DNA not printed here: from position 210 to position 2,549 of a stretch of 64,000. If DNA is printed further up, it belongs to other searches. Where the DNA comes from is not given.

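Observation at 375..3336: Coupled RecQ-PRTase helicase + DprA/SLOG pair: candidate anti-phage or DNA-conflict system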

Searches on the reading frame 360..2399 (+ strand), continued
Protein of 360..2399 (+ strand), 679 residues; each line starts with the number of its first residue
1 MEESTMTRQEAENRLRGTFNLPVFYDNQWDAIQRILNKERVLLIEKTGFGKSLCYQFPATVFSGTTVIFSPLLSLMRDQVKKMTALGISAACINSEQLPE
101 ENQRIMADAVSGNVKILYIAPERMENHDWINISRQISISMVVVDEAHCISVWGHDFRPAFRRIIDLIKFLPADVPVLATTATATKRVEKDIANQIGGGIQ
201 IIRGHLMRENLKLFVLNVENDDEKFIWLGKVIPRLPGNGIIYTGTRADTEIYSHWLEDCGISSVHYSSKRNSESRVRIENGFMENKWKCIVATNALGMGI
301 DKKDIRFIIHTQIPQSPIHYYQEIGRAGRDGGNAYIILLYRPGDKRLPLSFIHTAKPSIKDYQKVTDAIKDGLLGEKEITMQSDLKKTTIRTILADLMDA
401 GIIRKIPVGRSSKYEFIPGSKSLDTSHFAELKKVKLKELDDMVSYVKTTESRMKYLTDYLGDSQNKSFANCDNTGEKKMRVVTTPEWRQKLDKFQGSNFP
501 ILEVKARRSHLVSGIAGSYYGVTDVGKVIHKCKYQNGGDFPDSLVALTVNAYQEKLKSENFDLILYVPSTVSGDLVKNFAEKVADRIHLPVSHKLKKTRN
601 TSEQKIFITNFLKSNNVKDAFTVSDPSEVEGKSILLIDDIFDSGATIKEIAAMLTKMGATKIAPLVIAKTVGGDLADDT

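Call 45: search_dna_similar(query=window:375-2399:+, collection=phages, mode=protein, max_evalue=1e-20, max_rows=15)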
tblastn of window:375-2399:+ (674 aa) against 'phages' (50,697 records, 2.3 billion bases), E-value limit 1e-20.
Records with a match: 26; places in all: 26; records where one place covers at least 80% of the query: 0.
Best place of each record, by identity: <60% 26.
By first word of the organism name: Listeria 12; Bacteriophage 4; Staphylococcus 3; Enterococcus 3; Salmonella 2; Acinetobacter 2.
By host as written in the record: Listeria monocytogenes 12; - 5; Staphylococcus aureus 3; Enterococcus faecalis 2; Homo sapiens 2; Acinetobacter baumannii DSM 30007 2.
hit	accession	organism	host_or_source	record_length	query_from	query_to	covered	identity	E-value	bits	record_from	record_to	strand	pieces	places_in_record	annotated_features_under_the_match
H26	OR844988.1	Staphylococcus phage SA 1306 Kay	Staphylococcus aureus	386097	10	468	68%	31.2%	3e-50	195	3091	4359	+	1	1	record has no annotation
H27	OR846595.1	Enterococcus phage Efs 1-1-1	Enterococcus faecalis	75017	10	359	52%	40.2%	5e-68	248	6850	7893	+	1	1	record has no annotation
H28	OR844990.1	Staphylococcus phage SA 1306 Kay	Staphylococcus aureus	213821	7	358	52%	39.8%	2e-71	258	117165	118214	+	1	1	record has no annotation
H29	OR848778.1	Listeria phage LM 4-14-1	Listeria monocytogenes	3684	10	365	53%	38.4%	8e-66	241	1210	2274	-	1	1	record has no annotation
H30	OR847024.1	Listeria phage LM 4-11-1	Listeria monocytogenes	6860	10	365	53%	38.4%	1e-65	241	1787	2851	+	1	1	record has no annotation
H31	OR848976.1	Listeria phage LM 4-14-1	Listeria monocytogenes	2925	4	351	52%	38.9%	1e-65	238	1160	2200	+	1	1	record has no annotation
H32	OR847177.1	Listeria phage LM 4-11-1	Listeria monocytogenes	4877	4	351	52%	38.9%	7e-65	238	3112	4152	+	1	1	record has no annotation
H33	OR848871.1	Listeria phage LM 4-14-1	Listeria monocytogenes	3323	4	351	52%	38.9%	3e-64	236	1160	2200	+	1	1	record has no annotation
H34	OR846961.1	Listeria phage LM 4-11-1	Listeria monocytogenes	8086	4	351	52%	38.9%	7e-64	236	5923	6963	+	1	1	record has no annotation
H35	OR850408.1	Staphylococcus phage SA 1298 Kay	Staphylococcus aureus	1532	53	358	45%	41.7%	3e-66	231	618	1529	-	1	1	record has no annotation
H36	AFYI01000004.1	Salmonella enterica subsp. enterica serovar Infantis str. ...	Homo sapiens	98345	6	339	50%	38.1%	3e-59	222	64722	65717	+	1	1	ATP-dependent DNA helicase RecQ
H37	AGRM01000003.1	Salmonella enterica subsp. houtenae str. ATCC BAA-1581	Homo sapiens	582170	6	339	50%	38.1%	1e-58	221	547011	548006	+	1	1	ATP-dependent DNA helicase RecQ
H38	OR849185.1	Listeria phage LM 4-14-1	Listeria monocytogenes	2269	7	346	50%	36.0%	3e-52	198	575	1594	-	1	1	record has no annotation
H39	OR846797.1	Listeria phage LM 4-11-1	Listeria monocytogenes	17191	7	346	50%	36.0%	4e-51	198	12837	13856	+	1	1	record has no annotation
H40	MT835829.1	Bacteriophage sp.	human fecal samples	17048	4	341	50%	36.2%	7e-54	206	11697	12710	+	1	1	record has no annotation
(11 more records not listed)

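Call 46: get_annotated_region(hit=H4, flank=6000)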
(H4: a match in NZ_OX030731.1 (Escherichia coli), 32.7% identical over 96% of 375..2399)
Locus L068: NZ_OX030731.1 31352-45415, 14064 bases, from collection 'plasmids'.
description: Escherichia coli isolate 68 plasmid P3, complete sequence
organism: Escherichia coli (NCBI taxid 562)
taxonomy: Bacteria; Pseudomonadota; Gammaproteobacteria; Enterobacterales; Enterobacteriaceae; Escherichia; Escherichia coli
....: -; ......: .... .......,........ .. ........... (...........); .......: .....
typing (MOB-suite, as given by PLSDB): conjugative; replicon IncFIA,IncFIC; relaxase MOBF; mating-pair formation MPF_F
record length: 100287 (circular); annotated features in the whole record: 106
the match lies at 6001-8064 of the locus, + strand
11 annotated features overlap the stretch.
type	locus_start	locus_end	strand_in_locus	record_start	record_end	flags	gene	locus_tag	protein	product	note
CDS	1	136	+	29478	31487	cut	-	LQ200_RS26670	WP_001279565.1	hypothetical protein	-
CDS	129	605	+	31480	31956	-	-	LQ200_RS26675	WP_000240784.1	hypothetical protein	-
CDS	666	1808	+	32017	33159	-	-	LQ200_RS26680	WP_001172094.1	helix-turn-helix domain-containing protein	-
CDS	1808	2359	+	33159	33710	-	-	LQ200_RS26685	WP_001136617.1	hypothetical protein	-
CDS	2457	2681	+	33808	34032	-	-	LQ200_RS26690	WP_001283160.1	helix-turn-helix domain-containing protein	-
CDS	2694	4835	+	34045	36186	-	-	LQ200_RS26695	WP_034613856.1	N-6 DNA methylase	GO:0006306 - DNA methylation [Evidence IEA]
CDS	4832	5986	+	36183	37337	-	-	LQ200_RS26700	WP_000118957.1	restriction endonuclease subunit S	GO:0006304 - DNA modification [Evidence IEA]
CDS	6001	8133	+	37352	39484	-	-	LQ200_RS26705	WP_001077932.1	RecQ family ATP-dependent DNA helicase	GO:0006310 - DNA recombination [Evidence IEA]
CDS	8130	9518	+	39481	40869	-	-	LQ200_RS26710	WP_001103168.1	DNA-processing protein DprA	GO:0009294 - DNA-mediated transformation [Evidence IEA]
CDS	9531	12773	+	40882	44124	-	-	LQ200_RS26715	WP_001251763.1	type I restriction endonuclease subunit R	-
CDS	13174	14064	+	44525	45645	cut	-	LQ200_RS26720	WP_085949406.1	IS3-like element ISSen4 family transposase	-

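Call 67: find_related_loci(query=A5, collection=viral_contigs, flank=8000)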
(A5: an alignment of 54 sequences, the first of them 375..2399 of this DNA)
Query A5 (674 aa) in viral_contigs; peptide patterns used: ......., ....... (x = any residue, [..] = any of these).
189 stretches matched a pattern; 163 encode a relative of the query (tblastn E <= 1e-3); the best 80 are kept; 80 distinct loci.
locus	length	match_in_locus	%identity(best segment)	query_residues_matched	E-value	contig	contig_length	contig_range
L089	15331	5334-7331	33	19-665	2e-90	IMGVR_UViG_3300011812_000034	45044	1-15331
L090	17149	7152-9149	32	19-665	6e-88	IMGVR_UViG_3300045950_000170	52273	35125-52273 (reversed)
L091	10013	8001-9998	31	19-665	1e-85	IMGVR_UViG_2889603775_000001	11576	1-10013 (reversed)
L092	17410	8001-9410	36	10-468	6e-77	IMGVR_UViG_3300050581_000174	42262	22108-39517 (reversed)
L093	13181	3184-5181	33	19-665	4e-90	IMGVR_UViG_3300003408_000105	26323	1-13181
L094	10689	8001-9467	34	14-483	2e-72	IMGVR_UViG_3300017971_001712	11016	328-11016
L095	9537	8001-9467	34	14-483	2e-72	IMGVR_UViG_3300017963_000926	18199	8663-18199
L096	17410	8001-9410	32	7-469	3e-70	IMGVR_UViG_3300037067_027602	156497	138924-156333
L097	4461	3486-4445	43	6-326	9e-70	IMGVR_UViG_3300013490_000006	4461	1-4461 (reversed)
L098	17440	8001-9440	32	1-469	4e-68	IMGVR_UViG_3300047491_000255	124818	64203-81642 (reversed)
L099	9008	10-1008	39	6-339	6e-68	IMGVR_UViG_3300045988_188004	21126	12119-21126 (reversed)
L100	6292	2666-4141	33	1-480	6e-68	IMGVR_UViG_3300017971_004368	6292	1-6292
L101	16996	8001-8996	40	7-340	9e-67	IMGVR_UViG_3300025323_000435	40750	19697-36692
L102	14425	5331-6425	37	10-385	9e-67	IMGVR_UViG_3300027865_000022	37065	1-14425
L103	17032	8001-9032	36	1-348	1e-64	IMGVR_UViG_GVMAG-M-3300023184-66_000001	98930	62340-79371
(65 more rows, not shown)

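Call 70: predict_structure(alignment_id=A5)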
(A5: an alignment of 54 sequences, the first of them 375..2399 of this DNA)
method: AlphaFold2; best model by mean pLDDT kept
length: 674 residues; sequences in the alignment: 54
mean_pLDDT: 80.1   pTM: 0.75
mean pLDDT of the five models: 80.1, 79.2, 77.9, 77.0, 76.3
residues with pLDDT >= 90: 141; 70-90: 398; 50-70: 116; < 50: 19
segments of 3 or more residues with pLDDT < 50: 148-150, 263-265, 668-674
pLDDT, mean of each block of 10 residues (from residue 1): 80 67 79 86 58 75 80 78 84 83 89 74 61 86 62 73 84 82 85 77 81 86 85 54 67 77 55 65 72 61 85 83 78 86 76 87 90 88 81 86 83 87 82 92 86 80 65 74 90 86 89 76 81 84 91 90 78 94 94 85 83 92 94 89 95 96 67 28
secondary structure, 60 per line:
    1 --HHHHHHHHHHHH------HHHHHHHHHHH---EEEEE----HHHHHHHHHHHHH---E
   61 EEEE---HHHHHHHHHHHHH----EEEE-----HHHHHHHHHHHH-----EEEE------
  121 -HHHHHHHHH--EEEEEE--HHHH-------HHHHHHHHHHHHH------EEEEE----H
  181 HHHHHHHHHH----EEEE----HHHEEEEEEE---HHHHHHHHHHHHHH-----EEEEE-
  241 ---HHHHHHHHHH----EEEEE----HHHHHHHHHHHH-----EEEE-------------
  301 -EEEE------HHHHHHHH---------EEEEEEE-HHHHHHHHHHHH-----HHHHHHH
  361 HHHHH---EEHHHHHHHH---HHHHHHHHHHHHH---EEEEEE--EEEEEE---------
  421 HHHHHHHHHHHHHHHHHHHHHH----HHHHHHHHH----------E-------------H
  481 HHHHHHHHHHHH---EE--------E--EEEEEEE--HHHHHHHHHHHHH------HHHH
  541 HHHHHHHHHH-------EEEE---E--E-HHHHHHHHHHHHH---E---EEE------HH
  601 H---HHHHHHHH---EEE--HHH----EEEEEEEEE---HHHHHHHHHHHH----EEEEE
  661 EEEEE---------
elements in order: H3-14 H21-31 E35-39 H44-56 E60-64 H68-80 E85-88 H94-105 E111-114 H122-130 E133-138 H141-144 H152-164 E171-175 H180-190 E195-198 E206-212 H216-229 E235-239 H244-253 E258-262 H267-278 E284-287 E302-305 H312-319 E329-335 H337-348 H354-365 H371-378 H382-394 E398-403 E406-411 H421-442 H447-455 H480-492 E509-515 H518-530 H537-550 E558-561 H570-582 E590-592 H605-612 E616-618 E628-636 H640-651 E656-665

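Call 76: fold_search(model_id=the predicted structure, library=pdb)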
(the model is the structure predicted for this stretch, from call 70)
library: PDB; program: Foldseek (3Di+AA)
matches with E <= 10: 1814; with E <= 0.001: 591
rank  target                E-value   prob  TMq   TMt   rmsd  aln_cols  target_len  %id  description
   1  4tmu_A                3.1e-27  1.00  0.51  0.66   4.3       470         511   31  Crystal structure of RecQ catalytic core from C. sakazakii bound to DNA (released 2015-03-11)
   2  1oyw                  3.4e-27  1.00  0.53  0.69   3.8       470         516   29  Structure of the RecQ Catalytic Core (released 2003-10-07)
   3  6crm_A                7.1e-27  1.00  0.52  0.66   4.2       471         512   31  Crystal Structure of RecQ catalytic core from C. sakazakii bound to an unfolded G-quadruplex (released 2018-10-17)
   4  5lb5_D                2.3e-26  1.00  0.36  0.51  10.3       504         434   26  Crystal structure of human RECQL5 helicase in complex with ADP/Mg (tricilinc form). (released 2016-07-06)
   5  5lb5_A                3.7e-26  1.00  0.42  0.58   8.9       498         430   26  Crystal structure of human RECQL5 helicase in complex with ADP/Mg (tricilinc form). (released 2016-07-06)
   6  7zmm_A                4.4e-26  1.00  0.38  0.54  10.5       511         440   26  Crystal structure of human RECQL5 helicase APO form in complex with engineered nanobody (Gluebody) G2-001 (released 2022-06-22)
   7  7zms_A                4.4e-26  1.00  0.39  0.55  10.2       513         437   25  Crystal structure of human RECQL5 helicase APO form in complex with engineered nanobody (Gluebody) G4-043 (released 2022-07-13)
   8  1oyy                  7.7e-26  1.00  0.53  0.68   3.8       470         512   28  Structure of the RecQ Catalytic Core bound to ATP-gamma-S (released 2003-10-07)
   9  7zml_A                7.7e-26  1.00  0.37  0.53   9.9       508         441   26  Crystal structure of human RECQL5 helicase APO form in complex with engineered nanobody (Gluebody) G1-001 (released 2022-06-22)
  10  5lba_D                1.1e-25  1.00  0.36  0.50  10.5       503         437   27  Crystal structure of human RECQL5 helicase in complex with DSPL fragment(1-cyclohexyl-3-(oxolan-2-ylmethyl)urea, SGC - (released 2016-07-06)
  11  7zml_D                2.1e-25  1.00  0.38  0.54   9.7       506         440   26  Crystal structure of human RECQL5 helicase APO form in complex with engineered nanobody (Gluebody) G1-001 (released 2022-06-22)
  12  5lb3_E                2.5e-25  1.00  0.36  0.51  10.2       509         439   26  Crystal structure of human RECQL5 helicase in complex with ADP/Mg. (released 2016-07-06)
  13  7zmt_A                2.6e-25  1.00  0.38  0.54   9.9       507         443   27  Crystal structure of human RECQL5 helicase APO form in complex with engineered nanobody (Gluebody) G5-006 (released 2022-06-22)
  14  7zmq_A                2.8e-25  1.00  0.39  0.55  10.0       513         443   27  Crystal structure of human RECQL5 helicase APO form in complex with engineered nanobody (Gluebody) G2*-006 (released 2022-06-22)
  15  4q48_A                2.9e-25  1.00  0.48  0.62   5.6       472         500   25  Structure of the RecQ Catalytic Core from Deinococcus radiodurans (released 2015-05-20)
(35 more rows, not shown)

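Call 77: search_protein_families(library=pfam, proteins=[L068:8130-9518:+], max_evalue=0.5)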
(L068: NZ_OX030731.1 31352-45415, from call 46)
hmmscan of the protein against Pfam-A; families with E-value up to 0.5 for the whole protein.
L068:8130-9518:+ (462 aa): 5 families
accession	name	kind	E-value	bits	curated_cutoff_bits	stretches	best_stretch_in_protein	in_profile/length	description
PF02481.21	DNA_processg_A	-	9e-43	146.4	29.6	1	105-306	2-207/212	DNA recombination-mediator protein A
PF18306.6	LDcluster4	-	7.2e-09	35.9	26.3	1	151-250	5-87/151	SLOG cluster4 family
PF05887.16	Trypan_PARP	-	0.031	14.7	100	1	332-396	46-107/134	Procyclic acidic repetitive protein (PARP)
PF17782.7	DprA_WH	-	0.047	14.2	22.9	1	410-435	18-43/61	DprA winged helix domain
PF12694.12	cpYpsA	-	0.12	12.6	26.2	0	180-320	1-123/145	Circularly permutated YpsA SLOG family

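Call 81: find_encoding_contigs(protein=window:360-2399:+, flank=10000, max_places=6)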
Protein window:360-2399:+ (679 aa): 1 contig read that carries it; 1 place shown.
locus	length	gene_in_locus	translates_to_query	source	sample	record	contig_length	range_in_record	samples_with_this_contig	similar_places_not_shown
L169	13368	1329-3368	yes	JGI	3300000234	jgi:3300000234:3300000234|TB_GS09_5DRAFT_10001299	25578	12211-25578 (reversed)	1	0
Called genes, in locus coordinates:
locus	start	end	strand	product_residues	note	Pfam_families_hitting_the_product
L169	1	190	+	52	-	?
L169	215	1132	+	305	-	-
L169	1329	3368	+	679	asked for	PF00270:DEAD, PF00271:Helicase_C, PF16124:RecQ_Zn_bind (faint), PF00156:Pribosyltran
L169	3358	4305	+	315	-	PF02481:DNA_processg_A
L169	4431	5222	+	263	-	PF00290:Trp_syntA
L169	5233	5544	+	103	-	PF00037:Fer4, PF12837:Fer4_6 (weak)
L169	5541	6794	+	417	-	-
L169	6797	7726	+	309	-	PF02775:TPP_enzyme_C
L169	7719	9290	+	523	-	PF01381:HTH_3, PF12844:HTH_19, PF13560:HTH_31 (weak), PF07883:Cupin_2, PF01515:PTA_PTB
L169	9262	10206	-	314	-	PF02230:Abhydrolase_2 (faint), PF12146:Hydrolase_4, PF00561:Abhydrolase_1, PF12697:Abhydrolase_6 (weak), PF00756:Esterase, PF02129:Peptidase_S15, PF00326:Peptidase_S9, PF05448:AXE1 (faint)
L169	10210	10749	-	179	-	PF00156:Pribosyltran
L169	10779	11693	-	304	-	-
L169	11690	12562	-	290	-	PF04055:Radical_SAM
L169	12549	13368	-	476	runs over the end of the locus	-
